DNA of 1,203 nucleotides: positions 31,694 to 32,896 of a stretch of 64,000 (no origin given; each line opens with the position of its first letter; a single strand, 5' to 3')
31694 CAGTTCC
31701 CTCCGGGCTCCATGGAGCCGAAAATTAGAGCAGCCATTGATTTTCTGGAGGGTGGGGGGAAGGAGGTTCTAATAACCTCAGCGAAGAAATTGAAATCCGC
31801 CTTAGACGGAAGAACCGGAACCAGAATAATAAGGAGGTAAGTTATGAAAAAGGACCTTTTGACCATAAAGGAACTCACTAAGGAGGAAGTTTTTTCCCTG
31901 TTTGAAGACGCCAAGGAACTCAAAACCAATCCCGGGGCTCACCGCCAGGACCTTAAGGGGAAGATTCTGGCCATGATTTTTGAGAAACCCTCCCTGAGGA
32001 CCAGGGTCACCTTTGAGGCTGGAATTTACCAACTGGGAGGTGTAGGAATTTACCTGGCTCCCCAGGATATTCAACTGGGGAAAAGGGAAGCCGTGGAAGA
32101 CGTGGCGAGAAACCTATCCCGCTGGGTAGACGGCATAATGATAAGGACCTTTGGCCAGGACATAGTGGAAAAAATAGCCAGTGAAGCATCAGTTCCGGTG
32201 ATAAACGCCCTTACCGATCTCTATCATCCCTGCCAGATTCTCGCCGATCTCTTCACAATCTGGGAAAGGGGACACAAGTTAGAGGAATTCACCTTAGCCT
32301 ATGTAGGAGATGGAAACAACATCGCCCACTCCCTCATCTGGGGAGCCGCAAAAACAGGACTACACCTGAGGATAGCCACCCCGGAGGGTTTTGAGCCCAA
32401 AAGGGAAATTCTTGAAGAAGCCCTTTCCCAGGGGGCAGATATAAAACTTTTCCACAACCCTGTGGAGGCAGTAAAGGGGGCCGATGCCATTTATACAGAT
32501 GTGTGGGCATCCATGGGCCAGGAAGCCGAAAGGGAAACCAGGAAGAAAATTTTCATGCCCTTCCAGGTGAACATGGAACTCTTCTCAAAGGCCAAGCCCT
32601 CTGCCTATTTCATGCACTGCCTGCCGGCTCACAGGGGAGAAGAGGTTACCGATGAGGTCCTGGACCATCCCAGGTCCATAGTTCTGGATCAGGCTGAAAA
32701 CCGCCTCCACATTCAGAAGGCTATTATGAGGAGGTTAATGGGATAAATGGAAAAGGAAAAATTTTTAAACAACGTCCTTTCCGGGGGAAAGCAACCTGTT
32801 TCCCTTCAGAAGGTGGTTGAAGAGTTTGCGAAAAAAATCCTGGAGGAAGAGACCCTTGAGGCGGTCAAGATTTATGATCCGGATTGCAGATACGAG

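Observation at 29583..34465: Translationally coupled operon: unknown P-loop/Rossmann protein, carbamate kinase, ornithine carbamoyltransferase, unknown 572-aa basic-tailed protein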

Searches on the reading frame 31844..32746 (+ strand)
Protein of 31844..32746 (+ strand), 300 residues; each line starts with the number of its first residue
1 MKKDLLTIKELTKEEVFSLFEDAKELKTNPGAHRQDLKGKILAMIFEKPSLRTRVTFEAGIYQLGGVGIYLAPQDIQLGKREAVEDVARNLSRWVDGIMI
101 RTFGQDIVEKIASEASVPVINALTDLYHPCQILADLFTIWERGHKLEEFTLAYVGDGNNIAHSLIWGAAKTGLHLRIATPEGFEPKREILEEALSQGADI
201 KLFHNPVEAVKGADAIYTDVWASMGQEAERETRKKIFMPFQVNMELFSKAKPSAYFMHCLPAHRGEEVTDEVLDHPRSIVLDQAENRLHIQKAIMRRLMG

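Call 3: search_protein_families(library=pfam, proteins=[window:31844-32746:+], max_evalue=0.1)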
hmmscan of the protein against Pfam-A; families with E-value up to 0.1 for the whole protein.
window:31844-32746:+ (300 aa): 2 families
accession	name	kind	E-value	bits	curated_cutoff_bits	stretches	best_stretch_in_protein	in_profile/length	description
PF00185.30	OTCace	-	1.9e-59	200.6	29.4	1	148-296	2-155/157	Aspartate/ornithine carbamoyltransferase, Asp/Orn binding domain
PF02729.26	OTCace_N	-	2.2e-48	164.5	29.9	1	3-141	1-148/148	Aspartate/ornithine carbamoyltransferase, carbamoyl-P binding domain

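Call 4: search_protein_families(library=ncbifam, proteins=[window:31844-32746:+], max_evalue=0.1)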
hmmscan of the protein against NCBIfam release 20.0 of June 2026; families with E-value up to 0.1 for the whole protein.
window:31844-32746:+ (300 aa): 16 families
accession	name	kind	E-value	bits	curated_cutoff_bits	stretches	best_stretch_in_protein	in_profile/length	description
NF001986.0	PRK00779.1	subfamily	1.8e-131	437.9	306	1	2-299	5-304/307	ornithine carbamoyltransferase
TIGR00658.1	orni_carb_tr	equivalog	4.8e-121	403.6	280.85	1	3-299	1-303/304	ornithine carbamoyltransferase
NF011380.0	PRK14805.1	equivalog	8.8e-106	353.4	421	1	3-299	2-300/302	ornithine carbamoyltransferase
TIGR04384.1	putr_carbamoyl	exception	5.9e-88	295.2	500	1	4-296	1-304/330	putrescine carbamoyltransferase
NF003286.0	PRK04284.1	subfamily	1.2e-76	258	515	1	3-297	7-328/332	ornithine carbamoyltransferase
NF009213.0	PRK12562.1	subfamily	2.3e-66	224.5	559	1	2-296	6-329/334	ornithine carbamoyltransferase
NF002470.0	PRK01713.1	equivalog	1.4e-62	212.1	545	2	3-264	8-279/334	ornithine carbamoyltransferase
NF011379.0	PRK14804.1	equivalog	5.2e-52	176.9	373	1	3-299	7-309/311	ornithine carbamoyltransferase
NF003384.0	PRK04523.1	equivalog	3.6e-50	170.9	288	1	3-299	4-333/336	N-acetylornithine carbamoyltransferase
TIGR00670.1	asp_carb_tr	equivalog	8.1e-46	156.5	236.95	1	3-299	1-303/304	aspartate carbamoyltransferase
NF002032.1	PRK00856.1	equivalog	3.7e-43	147.8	263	1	3-298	1-296/297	aspartate carbamoyltransferase catalytic subunit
NF008853.0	PRK11891.1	equivalog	5.1e-27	94.6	560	1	2-300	88-399/430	aspartate carbamoyltransferase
NF006046.0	PRK08192.1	equivalog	8.7e-23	81.1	512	1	4-295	8-313/339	aspartate carbamoyltransferase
NF010387.0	PRK13814.1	equivalog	1.7e-15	56.8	660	1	5-295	8-299/310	aspartate carbamoyltransferase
NF005538.0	PRK07200.1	equivalog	5.1e-09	35.6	453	1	2-227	21-278/396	knotted carbamoyltransferase YgeW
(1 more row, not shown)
